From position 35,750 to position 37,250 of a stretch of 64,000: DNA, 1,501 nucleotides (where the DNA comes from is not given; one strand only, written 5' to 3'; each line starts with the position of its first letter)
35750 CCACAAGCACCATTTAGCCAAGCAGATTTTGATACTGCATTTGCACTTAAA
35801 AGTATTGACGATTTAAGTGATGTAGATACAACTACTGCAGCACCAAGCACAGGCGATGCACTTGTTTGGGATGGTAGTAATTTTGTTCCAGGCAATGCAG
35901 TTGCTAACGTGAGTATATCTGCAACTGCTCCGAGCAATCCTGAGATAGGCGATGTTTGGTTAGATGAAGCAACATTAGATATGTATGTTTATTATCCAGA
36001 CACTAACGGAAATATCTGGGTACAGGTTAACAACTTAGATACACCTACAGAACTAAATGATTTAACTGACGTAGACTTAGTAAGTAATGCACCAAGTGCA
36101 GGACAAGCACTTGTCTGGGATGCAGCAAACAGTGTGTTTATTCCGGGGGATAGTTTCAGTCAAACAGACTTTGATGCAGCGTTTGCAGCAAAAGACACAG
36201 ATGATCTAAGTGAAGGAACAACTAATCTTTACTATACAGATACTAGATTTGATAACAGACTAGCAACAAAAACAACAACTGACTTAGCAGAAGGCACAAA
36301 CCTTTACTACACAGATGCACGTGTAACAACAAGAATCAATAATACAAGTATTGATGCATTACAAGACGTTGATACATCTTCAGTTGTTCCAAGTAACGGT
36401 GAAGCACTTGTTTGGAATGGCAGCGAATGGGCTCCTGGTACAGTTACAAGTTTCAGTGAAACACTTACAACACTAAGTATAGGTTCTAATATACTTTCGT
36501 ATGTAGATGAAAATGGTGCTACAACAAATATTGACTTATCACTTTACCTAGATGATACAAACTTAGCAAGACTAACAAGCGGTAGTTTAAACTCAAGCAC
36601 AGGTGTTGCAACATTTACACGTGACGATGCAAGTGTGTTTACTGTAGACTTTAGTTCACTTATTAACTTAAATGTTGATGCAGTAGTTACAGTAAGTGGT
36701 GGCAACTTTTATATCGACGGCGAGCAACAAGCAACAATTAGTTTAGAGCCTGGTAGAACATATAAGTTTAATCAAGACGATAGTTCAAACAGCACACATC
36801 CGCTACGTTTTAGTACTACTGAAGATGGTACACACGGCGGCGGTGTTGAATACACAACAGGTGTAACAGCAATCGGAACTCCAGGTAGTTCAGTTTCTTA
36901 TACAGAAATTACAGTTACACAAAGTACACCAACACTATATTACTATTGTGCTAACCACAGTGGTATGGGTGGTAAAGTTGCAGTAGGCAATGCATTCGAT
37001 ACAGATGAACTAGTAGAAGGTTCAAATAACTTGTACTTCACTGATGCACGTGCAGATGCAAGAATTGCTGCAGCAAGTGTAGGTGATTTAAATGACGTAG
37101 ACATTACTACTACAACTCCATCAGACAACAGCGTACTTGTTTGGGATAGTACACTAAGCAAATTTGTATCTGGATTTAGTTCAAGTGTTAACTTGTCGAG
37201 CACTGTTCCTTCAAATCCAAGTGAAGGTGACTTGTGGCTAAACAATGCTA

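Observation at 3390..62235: Fifteen different proteins share one N-terminal module: candidate docking tag for a branched multi-adhesin apparatus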

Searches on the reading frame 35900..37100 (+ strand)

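Call 66: search_solved_structures(query=window:35900-37100:+, max_evalue=1)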
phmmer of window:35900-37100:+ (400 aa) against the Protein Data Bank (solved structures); distinct sequences matched with E-value up to 1: 17.
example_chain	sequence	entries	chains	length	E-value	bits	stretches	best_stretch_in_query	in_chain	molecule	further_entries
9do2_H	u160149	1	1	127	0.07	15.8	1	321-374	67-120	Fab-1664 heavy chain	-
6c6z_C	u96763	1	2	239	0.085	15.6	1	318-374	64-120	Antibody CDC2-C2 heavy chain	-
3tu6_A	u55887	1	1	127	0.23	14.2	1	335-368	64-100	Pseudoazurin (Blue copper protein)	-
2d7n_A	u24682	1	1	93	0.25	14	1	274-320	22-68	Filamin-C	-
2jkw_A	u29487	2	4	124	0.25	14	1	313-392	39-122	PSEUDOAZURIN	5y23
6akn_A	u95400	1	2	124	0.27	13.9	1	314-392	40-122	Pseudoazurin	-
5z0x_A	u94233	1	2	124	0.28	13.9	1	313-392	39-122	Pseudoazurin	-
6ifp_A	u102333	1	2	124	0.28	13.9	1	313-392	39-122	Pseudoazurin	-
1bqk_A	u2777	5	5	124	0.28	13.9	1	313-392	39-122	PSEUDOAZURIN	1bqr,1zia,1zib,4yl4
5ztd_A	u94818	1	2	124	0.29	13.8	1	313-392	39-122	Pseudoazurin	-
5xmo_A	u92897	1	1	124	0.3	13.8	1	313-392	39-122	Pseudoazurin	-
8hm9_A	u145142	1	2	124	0.3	13.8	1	313-392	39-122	Pseudoazurin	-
9m62_A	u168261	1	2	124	0.3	13.7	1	313-392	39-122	Pseudoazurin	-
5ysg_A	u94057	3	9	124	0.31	13.7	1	313-392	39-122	Pseudoazurin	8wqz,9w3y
8xs3_A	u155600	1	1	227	0.34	13.6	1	321-359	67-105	D68_heavy chain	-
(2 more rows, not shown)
